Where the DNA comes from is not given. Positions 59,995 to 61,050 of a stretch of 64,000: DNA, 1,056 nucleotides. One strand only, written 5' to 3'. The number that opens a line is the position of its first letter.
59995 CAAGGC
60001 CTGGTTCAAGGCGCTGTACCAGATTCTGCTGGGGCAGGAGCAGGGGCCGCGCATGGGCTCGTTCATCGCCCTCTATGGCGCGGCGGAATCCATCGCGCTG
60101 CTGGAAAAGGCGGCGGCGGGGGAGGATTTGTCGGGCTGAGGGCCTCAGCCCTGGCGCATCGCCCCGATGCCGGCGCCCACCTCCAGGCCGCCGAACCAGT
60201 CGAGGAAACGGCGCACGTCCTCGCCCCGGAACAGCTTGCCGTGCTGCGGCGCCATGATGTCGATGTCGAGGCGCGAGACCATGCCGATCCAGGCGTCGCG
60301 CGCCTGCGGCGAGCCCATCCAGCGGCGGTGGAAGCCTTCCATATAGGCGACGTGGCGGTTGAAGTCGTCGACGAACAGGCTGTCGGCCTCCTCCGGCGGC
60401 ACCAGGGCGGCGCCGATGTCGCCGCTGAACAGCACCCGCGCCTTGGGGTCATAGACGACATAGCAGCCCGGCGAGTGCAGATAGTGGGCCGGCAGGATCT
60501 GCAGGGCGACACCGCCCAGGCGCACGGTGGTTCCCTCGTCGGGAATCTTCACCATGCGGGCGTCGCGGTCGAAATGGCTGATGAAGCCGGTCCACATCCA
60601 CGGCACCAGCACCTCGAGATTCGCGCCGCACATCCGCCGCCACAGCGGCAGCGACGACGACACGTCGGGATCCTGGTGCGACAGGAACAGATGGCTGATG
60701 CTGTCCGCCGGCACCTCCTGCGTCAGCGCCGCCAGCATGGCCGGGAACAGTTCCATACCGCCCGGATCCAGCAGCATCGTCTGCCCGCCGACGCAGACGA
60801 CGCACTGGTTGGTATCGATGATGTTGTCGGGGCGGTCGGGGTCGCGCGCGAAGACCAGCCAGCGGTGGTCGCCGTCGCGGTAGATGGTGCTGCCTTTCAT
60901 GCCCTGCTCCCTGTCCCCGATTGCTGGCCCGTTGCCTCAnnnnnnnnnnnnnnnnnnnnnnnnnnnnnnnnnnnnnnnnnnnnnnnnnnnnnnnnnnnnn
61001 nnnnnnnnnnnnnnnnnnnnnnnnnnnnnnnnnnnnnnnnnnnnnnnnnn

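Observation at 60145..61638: Two-gene operon: soluble MCP-tip-like protein plus flavodiiron-like (ODP-like) metallo-beta-lactamase-fold protein, with no che genes nearby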

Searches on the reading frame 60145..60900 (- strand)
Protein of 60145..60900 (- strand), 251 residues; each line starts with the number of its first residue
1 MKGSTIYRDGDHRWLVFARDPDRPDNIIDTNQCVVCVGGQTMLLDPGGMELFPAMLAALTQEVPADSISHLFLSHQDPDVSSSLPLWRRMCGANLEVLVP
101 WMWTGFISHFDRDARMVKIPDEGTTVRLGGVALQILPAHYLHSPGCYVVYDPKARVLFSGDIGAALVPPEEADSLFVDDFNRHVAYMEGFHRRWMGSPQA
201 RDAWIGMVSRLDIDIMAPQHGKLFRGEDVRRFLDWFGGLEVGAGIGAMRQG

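Call 3: search_protein_families(library=pfam, proteins=[window:60148-60900:-], max_evalue=1)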
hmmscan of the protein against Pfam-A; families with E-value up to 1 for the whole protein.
window:60148-60900:- (251 aa): 3 families
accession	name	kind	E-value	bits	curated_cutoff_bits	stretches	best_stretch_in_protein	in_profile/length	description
PF19583.5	ODP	-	3.7e-69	232.9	27.2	1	28-221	1-194/194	ODP family beta lactamase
PF00753.33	Lactamase_B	-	2.2e-14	54.3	22.7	1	31-220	7-196/196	Metallo-beta-lactamase superfamily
PF12706.13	Lactamase_B_2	-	0.0013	18.8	27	1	43-164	4-145/200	Beta-lactamase superfamily domain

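Call 4: search_protein_families(library=ncbifam, proteins=[window:60148-60900:-], max_evalue=1)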
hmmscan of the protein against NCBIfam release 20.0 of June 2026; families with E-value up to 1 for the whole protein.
window:60148-60900:- (251 aa): 1 family
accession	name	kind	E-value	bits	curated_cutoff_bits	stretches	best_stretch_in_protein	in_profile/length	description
NF008887.0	PRK11921.1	equivalog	0.00018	20.5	635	1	52-227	56-232/396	anaerobic nitric oxide reductase flavorubredoxin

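Call 5: search_solved_structures(query=window:60148-60900:-, max_evalue=1, show_alignments=3)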
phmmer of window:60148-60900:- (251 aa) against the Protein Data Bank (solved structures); distinct sequences matched with E-value up to 1: 12.
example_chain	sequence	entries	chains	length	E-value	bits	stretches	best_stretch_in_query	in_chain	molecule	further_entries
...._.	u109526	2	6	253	1.3e-66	227.8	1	5-243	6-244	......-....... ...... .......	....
6qnm_A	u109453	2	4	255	6.6e-58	199.3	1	3-243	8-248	OXYGEN-BINDING DI-IRON PROTEIN | Uncharacterized protein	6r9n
4dik_A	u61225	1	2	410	6.4e-11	45.2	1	17-236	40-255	FLAVOPROTEIN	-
4dil_A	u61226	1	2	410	1.7e-10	43.9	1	17-236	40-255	FLAVOPROTEIN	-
5v8s_A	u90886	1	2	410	1.7e-10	43.9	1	17-236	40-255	Flavoprotein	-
1vme_A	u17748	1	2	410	1.7e-10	43.9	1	17-236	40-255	Flavoprotein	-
1e5d_A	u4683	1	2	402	8.9e-05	25.1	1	40-232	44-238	RUBREDOXIN:OXYGEN OXIDOREDUCTASE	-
1ycf_A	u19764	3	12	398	0.00092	21.8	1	34-164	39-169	Nitric oxide reductase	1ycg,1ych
2q9u_A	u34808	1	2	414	0.0044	19.5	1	58-227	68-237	A-type flavoprotein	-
4fek_A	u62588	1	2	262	0.0081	18.7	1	30-228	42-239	Putative diflavin flavoprotein A 5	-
2xf4_A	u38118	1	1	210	0.12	14.9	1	121-162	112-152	HYDROXYACYLGLUTATHIONE HYDROLASE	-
6bm9_A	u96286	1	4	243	0.43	13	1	119-160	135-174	Metallo-beta-lactamase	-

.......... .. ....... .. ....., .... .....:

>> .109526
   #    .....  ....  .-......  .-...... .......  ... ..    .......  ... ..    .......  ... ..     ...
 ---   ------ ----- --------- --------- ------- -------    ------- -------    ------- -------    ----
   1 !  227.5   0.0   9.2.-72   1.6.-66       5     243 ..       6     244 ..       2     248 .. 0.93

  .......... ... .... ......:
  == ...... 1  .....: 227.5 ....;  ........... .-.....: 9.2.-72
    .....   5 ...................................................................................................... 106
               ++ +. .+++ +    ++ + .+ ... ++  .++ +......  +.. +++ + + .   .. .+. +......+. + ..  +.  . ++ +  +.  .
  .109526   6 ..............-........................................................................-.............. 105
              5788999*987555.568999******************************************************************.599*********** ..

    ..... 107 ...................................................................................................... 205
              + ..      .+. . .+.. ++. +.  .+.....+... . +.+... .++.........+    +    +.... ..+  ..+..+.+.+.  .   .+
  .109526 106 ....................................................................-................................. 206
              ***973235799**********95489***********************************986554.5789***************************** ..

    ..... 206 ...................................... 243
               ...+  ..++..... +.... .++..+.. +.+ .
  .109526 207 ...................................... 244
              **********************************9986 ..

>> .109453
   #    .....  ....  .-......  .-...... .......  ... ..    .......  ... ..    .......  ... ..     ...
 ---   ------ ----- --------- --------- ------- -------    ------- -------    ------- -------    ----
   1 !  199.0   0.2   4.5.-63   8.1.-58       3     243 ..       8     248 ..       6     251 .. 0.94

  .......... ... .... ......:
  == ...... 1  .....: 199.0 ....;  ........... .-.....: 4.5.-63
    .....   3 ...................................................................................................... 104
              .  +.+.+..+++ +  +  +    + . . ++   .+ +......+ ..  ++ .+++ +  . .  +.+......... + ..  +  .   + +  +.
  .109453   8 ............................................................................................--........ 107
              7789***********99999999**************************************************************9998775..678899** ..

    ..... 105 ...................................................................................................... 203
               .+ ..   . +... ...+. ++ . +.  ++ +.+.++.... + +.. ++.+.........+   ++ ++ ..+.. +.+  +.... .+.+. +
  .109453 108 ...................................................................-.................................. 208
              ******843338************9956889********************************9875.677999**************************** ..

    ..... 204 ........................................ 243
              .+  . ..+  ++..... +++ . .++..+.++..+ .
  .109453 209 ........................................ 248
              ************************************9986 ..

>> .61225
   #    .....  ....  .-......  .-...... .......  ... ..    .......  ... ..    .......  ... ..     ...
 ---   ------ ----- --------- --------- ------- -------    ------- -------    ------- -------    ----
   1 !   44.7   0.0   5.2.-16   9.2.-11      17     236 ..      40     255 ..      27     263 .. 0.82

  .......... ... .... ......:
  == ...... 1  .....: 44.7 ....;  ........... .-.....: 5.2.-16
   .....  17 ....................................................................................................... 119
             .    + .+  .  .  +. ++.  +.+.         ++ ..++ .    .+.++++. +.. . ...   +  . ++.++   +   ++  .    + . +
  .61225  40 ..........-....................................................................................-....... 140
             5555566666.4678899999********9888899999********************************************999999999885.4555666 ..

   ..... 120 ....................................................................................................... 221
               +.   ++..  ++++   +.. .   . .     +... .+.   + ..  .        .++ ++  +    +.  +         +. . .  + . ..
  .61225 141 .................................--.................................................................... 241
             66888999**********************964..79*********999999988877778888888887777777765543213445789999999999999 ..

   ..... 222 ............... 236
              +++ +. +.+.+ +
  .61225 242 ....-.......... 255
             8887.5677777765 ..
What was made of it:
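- Closest known: Flavodiiron proteins. Same: The MBL-fold di-iron domain and the ligand spacing are shared (calls 4, 5).
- Pfam PF19583 at 3.7e-69 and PDB ODPs at 1e-66 and 7e-58 (calls 3, 5). The generic Lactamase_B Pfam hit at 2.2e-14 and weak flavodiiron similarity (calls 3-5). ODP-specific scores are about 55 orders of magnitude better than FDP or generic MBL scores (calls 3, 5).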

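Call 9: find_related_loci(query=window:60148-60900:-, collection=genome_contigs, flank=6000)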
Query window:60148-60900:- (251 aa) in genome_contigs; peptide patterns used: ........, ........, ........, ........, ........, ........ (x = any residue, [..] = any of these).
138 stretches matched a pattern; 86 encode a relative of the query (tblastn E <= 1e-3); the best 80 are kept; 80 distinct loci.
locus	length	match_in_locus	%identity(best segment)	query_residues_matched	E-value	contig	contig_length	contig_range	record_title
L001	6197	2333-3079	65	1-248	6e-114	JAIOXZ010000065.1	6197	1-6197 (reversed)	MAG: Caulobacter sp. isolate Tobar12.5m-G13 Tobar12-5m-C7447, whole genome shotgun sequence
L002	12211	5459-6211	63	1-250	3e-108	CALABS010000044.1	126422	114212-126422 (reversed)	MAG TPA_asm: uncultured Rhodospirillaceae bacterium isolate SRR3330211_bin.58_CONCOCT_v1.1_MAG genome assembly, contig:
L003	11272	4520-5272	64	1-250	8e-107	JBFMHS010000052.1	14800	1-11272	MAG: Pseudomonadota bacterium isolate MAG330 MAG330_52, whole genome shotgun sequence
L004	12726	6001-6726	62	1-242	6e-107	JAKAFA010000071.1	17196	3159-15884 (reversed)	MAG: Proteobacteria bacterium isolate WY1.bin62 NODE_5010_length_17196_cov_2.033745, whole genome shotgun sequence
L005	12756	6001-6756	62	1-250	9e-106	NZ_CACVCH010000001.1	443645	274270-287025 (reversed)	Magnetospirillum sp. SS-4, whole genome shotgun sequence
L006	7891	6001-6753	61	1-251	3e-101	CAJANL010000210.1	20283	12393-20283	MAG: uncultured Rhodospirillaceae bacterium isolate Loc080925-5-5m_bin-0078 genome assembly, contig: bin-0078:210/340, w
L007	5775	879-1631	53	1-250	3e-97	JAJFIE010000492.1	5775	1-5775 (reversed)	MAG: Rhodospirillales bacterium isolate OFTM192 OFTM192_491, whole genome shotgun sequence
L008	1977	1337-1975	66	1-213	2e-100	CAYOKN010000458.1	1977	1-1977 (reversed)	MAG TPA_asm: uncultured Rhodospirillaceae bacterium isolate SRP290908_co2_141 genome assembly, contig: NODE_85170_length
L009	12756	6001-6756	60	1-250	3e-101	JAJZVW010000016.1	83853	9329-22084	MAG: Proteobacteria bacterium isolate SKS5.bin75 NODE_458_length_83853_cov_4.638750, whole genome shotgun sequence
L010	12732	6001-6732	51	1-246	2e-83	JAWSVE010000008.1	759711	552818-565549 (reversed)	MAG: Cellvibrionaceae bacterium isolate PJM02_PBSA_gam1 PBSAJ0_contig_108, whole genome shotgun sequence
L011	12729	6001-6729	53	1-245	5e-83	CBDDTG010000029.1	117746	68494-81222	MAG: Bacterioplanes sp. isolate 4bac70c8-ffff-426f-9b67-68e16a3f45a1 genome assembly, contig: contig_29, whole genome sh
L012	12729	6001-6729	49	1-242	8e-83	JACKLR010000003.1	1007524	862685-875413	MAG: Burkholderiales bacterium isolate HK-STAS-PROT-97 HK-STAS-PROT-97_3, whole genome shotgun sequence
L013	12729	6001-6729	52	1-245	1e-82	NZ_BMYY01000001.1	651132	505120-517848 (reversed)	Bacterioplanes sanyensis strain KCTC 32220 sequence01, whole genome shotgun sequence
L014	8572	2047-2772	52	1-245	8e-82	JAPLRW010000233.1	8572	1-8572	MAG: Methylococcales bacterium isolate LacPavin_0818_WC45_MAG_44_10 LacPavin_0818_WC45_scaffold_34431, whole genome shot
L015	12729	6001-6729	54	1-245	9e-82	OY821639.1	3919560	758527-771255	MAG: Pseudomonadales bacterium isolate ae058f41-5b49-4913-b8da-1160c43366b5 genome assembly, chromosome: 1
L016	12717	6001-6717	52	1-242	3e-81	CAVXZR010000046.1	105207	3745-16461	MAG: uncultured proteobacterium isolate MFD04780.bin.2.85 genome assembly, contig: contig_22958, whole genome shotgun se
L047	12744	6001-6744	50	1-251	4e-79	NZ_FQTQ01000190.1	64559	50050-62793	Methanotrophic endosymbiont of Bathymodiolus puteoserpentis (Logatchev) isolate BPUTEOMOX, whole genome shotgun sequence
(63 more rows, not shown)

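Call 15: find_encoding_contigs(protein=window:60145-60900:-, flank=10000, max_places=4)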
Protein window:60145-60900:- (251 aa): no gene with exactly this product is on record in the collection.

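Call 33: list_cluster_members(proteins=[P0001, window:60148-60900:-])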
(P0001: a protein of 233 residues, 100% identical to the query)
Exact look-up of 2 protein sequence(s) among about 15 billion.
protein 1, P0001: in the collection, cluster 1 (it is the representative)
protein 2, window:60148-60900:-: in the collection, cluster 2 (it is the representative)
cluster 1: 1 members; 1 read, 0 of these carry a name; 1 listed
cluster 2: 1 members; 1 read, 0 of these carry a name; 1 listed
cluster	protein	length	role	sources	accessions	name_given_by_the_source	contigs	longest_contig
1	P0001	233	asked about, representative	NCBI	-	-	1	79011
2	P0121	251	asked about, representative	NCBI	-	-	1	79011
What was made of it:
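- Tried and rejected: The cluster look-up gave only 'NCBI, 79-kb contig', with no name (call 33).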

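Call 48: search_protein_families(library=pfam, alignment_id=A4, max_evalue=0.00001)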
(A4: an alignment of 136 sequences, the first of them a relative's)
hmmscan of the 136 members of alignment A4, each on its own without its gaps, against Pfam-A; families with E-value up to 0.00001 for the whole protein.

A. member 1, L002:2860-4095:+ (412 aa): 1 family
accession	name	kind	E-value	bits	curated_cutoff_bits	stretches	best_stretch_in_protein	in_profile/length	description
PF00990.26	GGDEF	-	2.7e-38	131.7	23.8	1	236-389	2-161/161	Diguanylate cyclase, GGDEF domain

B. families by the number of members that match (of 136 scanned): 166 families (the first 25 are shown)
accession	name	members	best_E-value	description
PF00072.30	Response_reg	10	1.8e-30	Response regulator receiver domain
PF04055.27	Radical_SAM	6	1.4e-29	Radical SAM superfamily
PF02518.31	HATPase_c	5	7.1e-25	Histidine kinase-, DNA gyrase B-, and HSP90-like ATPase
PF13581.12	HATPase_c_2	5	7.1e-12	Histidine kinase-like ATPase domain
PF12048.14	DUF3530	4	7.5e-67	Protein of unknown function (DUF3530)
PF00990.26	GGDEF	4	2.5e-50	Diguanylate cyclase, GGDEF domain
PF07228.17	SpoIIE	4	2.4e-40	Stage II sporulation protein E (SpoIIE)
PF01740.26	STAS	4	2.7e-14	STAS domain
PF13466.11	STAS_2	4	9.3e-10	STAS domain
PF00834.25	Ribul_P_3_epim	3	2.7e-89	Ribulose-phosphate 3 epimerase family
PF06508.19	QueC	3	3.5e-80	Queuosine biosynthesis protein QueC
PF00015.26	MCPsignal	3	1.5e-46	Methyl-accepting chemotaxis protein (MCP) signalling domain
PF00512.31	HisKA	3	2.6e-20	His Kinase A (phospho-acceptor) domain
PF01729.25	QRPTase_C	3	3.9e-06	Quinolinate phosphoribosyl transferase, C-terminal domain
PF01053.26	Cys_Met_Meta_PP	2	3.9e-132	Cys/Met metabolism PLP-dependent enzyme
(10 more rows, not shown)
